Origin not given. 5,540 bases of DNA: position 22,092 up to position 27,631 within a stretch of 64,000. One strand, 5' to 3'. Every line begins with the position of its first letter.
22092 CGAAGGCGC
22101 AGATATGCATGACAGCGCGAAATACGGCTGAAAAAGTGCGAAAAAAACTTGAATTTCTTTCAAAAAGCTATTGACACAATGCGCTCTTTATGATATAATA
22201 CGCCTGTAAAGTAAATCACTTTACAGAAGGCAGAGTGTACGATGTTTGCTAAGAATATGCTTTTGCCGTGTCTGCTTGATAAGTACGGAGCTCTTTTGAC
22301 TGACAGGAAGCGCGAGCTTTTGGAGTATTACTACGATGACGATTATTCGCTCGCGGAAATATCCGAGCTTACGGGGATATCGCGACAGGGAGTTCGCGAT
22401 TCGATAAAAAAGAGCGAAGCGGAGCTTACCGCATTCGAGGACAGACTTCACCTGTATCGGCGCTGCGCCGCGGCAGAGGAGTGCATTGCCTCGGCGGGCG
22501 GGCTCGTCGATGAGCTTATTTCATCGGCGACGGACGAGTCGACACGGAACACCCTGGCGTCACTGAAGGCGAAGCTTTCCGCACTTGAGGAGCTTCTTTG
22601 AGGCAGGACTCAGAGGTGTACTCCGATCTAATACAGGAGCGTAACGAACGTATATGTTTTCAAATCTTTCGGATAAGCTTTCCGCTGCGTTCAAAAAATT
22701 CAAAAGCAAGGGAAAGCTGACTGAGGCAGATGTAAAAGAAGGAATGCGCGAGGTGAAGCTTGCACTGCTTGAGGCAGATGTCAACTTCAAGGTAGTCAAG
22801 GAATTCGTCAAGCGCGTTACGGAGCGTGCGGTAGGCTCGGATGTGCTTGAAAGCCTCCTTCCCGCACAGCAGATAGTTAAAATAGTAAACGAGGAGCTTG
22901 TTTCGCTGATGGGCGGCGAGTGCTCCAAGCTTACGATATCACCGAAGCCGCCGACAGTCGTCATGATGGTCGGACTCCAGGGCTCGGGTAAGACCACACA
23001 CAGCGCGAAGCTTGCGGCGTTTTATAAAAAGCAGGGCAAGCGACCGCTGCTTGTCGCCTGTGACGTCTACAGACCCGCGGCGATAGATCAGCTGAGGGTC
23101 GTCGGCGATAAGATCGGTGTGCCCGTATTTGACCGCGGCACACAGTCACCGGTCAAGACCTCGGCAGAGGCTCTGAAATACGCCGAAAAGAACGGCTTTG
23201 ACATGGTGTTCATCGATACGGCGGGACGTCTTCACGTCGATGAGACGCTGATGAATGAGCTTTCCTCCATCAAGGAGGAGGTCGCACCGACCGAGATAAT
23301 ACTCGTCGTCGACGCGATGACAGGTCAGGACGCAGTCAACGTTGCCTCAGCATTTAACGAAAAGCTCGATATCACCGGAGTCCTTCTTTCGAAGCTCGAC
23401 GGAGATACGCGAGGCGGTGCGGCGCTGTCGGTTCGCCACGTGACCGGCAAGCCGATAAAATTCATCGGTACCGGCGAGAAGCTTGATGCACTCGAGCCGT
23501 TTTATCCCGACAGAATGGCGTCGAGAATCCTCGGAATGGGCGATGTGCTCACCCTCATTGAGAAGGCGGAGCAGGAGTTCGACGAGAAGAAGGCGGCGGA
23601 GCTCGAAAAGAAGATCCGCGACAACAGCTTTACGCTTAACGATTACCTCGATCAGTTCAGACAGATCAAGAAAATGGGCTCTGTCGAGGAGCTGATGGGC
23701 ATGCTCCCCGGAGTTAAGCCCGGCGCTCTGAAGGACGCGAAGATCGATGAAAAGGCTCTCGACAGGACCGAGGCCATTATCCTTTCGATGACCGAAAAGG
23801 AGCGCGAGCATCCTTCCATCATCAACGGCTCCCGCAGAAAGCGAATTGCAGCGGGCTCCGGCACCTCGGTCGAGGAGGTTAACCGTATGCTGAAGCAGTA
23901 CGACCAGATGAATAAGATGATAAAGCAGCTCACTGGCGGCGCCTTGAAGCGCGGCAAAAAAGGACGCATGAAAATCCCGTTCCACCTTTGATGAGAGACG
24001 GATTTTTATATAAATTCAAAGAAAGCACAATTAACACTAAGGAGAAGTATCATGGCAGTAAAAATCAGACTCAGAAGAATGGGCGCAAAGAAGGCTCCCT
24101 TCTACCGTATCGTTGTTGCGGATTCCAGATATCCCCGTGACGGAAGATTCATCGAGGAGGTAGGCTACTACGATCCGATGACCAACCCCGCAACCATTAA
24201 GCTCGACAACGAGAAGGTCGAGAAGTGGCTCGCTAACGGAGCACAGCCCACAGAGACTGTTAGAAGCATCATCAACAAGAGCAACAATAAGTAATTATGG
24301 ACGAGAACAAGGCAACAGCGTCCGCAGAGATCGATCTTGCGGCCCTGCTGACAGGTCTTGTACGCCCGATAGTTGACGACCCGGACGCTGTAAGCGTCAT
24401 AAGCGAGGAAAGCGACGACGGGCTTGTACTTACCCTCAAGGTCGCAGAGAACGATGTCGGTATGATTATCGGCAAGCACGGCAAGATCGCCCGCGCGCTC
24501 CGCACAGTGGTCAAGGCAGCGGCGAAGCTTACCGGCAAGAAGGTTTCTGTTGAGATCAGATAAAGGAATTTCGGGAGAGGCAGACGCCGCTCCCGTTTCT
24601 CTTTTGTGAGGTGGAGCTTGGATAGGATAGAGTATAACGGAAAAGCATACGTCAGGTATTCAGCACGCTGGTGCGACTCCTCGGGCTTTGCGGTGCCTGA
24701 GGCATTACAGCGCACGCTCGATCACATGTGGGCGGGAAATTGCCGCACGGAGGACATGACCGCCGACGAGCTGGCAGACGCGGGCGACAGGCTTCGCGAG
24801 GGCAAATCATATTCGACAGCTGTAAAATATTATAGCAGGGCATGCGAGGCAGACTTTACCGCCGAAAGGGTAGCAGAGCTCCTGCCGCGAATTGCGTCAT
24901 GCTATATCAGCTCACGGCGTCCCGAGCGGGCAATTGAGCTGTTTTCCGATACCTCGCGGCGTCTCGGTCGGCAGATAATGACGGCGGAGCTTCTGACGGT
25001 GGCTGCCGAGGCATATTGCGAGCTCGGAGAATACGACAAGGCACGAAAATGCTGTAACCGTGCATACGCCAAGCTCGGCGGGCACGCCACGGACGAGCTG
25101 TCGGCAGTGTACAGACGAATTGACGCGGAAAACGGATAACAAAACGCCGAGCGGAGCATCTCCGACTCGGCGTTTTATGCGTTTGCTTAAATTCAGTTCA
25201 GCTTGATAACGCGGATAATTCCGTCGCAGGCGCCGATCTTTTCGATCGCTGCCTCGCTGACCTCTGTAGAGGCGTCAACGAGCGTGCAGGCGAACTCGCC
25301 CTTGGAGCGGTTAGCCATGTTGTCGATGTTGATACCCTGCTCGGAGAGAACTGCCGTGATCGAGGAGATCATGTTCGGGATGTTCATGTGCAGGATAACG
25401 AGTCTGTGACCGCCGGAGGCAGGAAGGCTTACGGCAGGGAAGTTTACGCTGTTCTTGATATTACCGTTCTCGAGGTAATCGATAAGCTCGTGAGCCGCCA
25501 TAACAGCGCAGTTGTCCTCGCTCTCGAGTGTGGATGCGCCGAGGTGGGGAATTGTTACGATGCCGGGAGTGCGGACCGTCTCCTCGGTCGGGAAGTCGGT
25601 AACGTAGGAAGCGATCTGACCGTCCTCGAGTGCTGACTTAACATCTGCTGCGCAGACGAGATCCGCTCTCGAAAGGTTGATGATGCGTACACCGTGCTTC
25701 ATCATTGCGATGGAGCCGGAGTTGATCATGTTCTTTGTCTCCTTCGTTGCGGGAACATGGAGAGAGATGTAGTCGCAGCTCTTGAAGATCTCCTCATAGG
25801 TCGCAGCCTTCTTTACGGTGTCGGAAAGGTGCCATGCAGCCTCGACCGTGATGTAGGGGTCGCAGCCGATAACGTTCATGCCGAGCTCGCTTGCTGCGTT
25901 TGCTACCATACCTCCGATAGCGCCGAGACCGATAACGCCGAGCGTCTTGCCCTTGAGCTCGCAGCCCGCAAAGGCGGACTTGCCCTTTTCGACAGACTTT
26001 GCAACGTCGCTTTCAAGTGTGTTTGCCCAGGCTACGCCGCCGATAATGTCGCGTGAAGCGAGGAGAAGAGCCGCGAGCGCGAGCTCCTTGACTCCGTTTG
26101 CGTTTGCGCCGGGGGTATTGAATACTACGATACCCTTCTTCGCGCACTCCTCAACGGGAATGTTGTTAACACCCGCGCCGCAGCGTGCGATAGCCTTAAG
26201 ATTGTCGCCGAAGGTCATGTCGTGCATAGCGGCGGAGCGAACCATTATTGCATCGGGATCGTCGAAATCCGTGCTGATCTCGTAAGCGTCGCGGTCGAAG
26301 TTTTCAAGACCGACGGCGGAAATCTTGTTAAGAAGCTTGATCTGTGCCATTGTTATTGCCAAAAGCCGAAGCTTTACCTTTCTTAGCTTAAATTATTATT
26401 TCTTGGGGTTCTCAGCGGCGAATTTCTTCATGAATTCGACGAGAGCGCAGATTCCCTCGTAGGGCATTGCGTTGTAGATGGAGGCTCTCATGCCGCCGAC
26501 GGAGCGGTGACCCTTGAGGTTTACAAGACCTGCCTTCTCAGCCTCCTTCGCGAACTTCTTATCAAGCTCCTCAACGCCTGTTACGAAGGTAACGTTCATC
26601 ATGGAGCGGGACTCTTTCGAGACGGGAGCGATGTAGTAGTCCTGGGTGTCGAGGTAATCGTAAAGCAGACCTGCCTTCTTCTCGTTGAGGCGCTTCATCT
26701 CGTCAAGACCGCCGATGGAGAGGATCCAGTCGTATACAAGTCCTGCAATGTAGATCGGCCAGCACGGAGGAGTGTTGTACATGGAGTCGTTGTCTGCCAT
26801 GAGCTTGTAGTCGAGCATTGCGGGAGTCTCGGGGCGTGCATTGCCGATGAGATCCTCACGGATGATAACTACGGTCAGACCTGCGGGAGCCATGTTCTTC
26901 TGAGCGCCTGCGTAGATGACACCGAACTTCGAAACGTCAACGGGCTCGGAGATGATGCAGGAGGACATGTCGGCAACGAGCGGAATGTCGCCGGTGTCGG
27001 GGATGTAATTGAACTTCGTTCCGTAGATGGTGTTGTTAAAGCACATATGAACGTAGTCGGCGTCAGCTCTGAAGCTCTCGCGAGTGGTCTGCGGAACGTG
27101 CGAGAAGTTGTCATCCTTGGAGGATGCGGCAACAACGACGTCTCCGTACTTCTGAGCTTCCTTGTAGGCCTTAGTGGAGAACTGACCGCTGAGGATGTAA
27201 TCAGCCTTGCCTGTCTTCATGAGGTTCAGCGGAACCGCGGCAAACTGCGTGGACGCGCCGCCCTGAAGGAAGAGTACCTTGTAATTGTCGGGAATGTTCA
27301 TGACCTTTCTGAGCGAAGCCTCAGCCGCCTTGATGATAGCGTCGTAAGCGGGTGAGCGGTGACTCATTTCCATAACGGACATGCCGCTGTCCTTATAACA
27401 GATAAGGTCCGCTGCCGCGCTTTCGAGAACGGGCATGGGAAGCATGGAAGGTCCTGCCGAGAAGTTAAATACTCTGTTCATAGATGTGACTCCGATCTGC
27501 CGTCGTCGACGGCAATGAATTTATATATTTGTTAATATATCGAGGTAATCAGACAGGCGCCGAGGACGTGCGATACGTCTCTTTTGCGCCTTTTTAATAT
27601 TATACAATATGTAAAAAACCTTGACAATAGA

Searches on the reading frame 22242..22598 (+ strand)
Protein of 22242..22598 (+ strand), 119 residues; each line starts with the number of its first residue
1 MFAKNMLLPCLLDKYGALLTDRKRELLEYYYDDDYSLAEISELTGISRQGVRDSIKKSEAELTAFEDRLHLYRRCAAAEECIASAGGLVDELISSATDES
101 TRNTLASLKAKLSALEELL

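Call 42: find_encoding_contigs(protein=window:22242-22598:+, flank=10000, max_places=8)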
Protein window:22242-22598:+ (119 aa): 6 contigs read that carry it; 6 places shown.
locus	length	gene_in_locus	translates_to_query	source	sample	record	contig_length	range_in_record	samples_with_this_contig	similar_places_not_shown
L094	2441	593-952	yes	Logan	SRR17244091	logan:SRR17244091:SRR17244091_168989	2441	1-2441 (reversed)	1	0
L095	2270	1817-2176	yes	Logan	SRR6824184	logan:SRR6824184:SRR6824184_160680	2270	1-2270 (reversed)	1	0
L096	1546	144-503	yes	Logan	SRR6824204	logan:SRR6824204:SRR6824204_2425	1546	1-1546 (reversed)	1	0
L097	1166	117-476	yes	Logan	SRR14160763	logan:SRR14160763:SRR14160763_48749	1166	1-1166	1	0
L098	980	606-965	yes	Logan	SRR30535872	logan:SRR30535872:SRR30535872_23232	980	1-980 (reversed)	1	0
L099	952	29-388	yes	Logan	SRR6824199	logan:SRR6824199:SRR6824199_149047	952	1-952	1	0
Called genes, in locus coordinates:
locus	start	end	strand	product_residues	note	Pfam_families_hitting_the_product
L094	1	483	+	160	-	?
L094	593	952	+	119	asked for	PF04297:UPF0122, PF08281:Sigma70_r4_2 (weak), PF04545:Sigma70_r4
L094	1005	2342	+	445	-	PF02881:SRP54_N, PF00448:SRP54, PF01656:CbiA (weak), PF02492:cobW (faint), PF02978:SRP_SPB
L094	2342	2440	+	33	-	?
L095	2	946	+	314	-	?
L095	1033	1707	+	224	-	PF12697:Abhydrolase_6 (faint), PF01738:DLH (weak), PF12146:Hydrolase_4 (faint), PF00326:Peptidase_S9 (weak)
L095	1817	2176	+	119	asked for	PF04297:UPF0122, PF08281:Sigma70_r4_2 (weak), PF04545:Sigma70_r4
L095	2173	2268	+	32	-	?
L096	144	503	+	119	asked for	PF04297:UPF0122, PF08281:Sigma70_r4_2 (weak), PF04545:Sigma70_r4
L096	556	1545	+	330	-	?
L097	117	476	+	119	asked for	PF04297:UPF0122, PF08281:Sigma70_r4_2 (weak), PF04545:Sigma70_r4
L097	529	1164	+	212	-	?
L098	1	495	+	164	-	?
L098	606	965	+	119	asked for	PF04297:UPF0122, PF08281:Sigma70_r4_2 (weak), PF04545:Sigma70_r4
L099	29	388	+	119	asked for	PF04297:UPF0122, PF08281:Sigma70_r4_2 (weak), PF04545:Sigma70_r4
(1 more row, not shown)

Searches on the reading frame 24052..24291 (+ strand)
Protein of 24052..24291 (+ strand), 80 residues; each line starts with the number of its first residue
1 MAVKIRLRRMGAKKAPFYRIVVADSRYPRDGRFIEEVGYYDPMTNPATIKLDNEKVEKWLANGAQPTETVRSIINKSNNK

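Call 56: search_protein_families(library=pfam, proteins=[window:24052-24291:+], max_evalue=0.00001)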
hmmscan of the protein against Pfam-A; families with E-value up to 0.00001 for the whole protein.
window:24052-24291:+ (80 aa): 1 family
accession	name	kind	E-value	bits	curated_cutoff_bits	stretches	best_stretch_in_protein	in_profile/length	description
PF00886.24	Ribosomal_S16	-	1.1e-29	102.5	27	1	9-67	1-62/62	Ribosomal protein S16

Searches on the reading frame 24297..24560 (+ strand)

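Call 56: search_protein_families(library=pfam, proteins=[window:24297-24560:+], max_evalue=0.00001)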
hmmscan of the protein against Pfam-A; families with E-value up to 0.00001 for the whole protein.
window:24297-24560:+ (88 aa): 1 family
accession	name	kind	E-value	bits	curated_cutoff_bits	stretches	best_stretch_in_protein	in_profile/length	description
PF13083.13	KH_KhpA-B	-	2e-21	76.1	32.1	1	17-87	3-73/73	KhpA/KhpB, KH domain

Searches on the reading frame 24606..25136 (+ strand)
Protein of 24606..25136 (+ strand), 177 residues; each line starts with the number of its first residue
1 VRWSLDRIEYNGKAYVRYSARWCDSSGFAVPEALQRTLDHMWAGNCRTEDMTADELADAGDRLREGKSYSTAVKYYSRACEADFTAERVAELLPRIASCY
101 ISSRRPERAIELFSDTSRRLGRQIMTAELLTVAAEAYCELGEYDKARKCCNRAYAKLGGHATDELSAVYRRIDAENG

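Call 56: search_protein_families(library=pfam, proteins=[window:24606-25136:+], max_evalue=0.00001)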
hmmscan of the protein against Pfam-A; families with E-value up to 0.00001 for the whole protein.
window:24606-25136:+ (177 aa): 5 families
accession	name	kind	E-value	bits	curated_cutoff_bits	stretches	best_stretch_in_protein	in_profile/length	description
PF13428.12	TPR_14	-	3.6e-08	33.8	23.5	0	128-160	2-34/44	Tetratricopeptide repeat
PF07719.23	TPR_2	-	7.3e-08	32.4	27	0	127-155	1-29/34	Tetratricopeptide repeat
PF00515.34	TPR_1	-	1e-07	31.9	27.8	0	134-153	8-27/34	Tetratricopeptide repeat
PF13424.12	TPR_12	-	1.6e-07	31.8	30.1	0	92-155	5-73/77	Tetratricopeptide repeat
PF12895.13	ANAPC3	-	1.3e-06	29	27.2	1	67-149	3-78/82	Anaphase-promoting complex, cyclosome, subunit 3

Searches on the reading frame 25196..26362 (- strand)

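Call 56: search_protein_families(library=pfam, proteins=[window:25196-26362:-], max_evalue=0.00001)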
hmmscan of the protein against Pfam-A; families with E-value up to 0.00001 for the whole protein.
window:25196-26362:- (389 aa): 3 families
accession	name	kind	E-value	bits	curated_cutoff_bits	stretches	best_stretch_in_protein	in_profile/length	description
PF02826.25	2-Hacid_dh_C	-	9.1e-37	126.6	25.1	1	120-274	23-177/178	D-isomer specific 2-hydroxyacid dehydrogenase, NAD binding domain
PF00389.36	2-Hacid_dh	-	2.2e-19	69.9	24.6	1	23-307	27-134/134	D-isomer specific 2-hydroxyacid dehydrogenase, catalytic domain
PF03446.21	NAD_binding_2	-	4.9e-09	36.8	21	1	141-249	2-111/161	NAD binding domain of 6-phosphogluconate dehydrogenase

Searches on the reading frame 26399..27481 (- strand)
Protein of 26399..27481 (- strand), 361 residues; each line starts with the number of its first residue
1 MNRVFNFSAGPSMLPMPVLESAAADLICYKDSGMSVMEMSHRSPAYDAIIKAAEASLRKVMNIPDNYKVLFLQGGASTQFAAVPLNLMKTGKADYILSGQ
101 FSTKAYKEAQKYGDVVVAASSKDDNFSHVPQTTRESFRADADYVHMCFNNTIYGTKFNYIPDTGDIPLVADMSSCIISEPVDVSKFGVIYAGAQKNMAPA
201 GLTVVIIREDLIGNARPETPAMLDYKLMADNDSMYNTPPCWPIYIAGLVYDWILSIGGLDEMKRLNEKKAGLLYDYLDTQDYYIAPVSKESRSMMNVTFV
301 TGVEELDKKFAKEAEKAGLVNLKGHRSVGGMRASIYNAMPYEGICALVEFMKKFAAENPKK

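Call 56: search_protein_families(library=pfam, proteins=[window:26399-27481:-], max_evalue=0.00001)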
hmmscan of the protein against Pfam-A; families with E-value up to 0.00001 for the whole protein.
window:26399-27481:- (361 aa): 1 family
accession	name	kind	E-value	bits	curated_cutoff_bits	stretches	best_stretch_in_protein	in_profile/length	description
PF00266.25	Aminotran_5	-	5.8e-43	147.7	21.5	1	4-346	1-370/371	Aminotransferase class-V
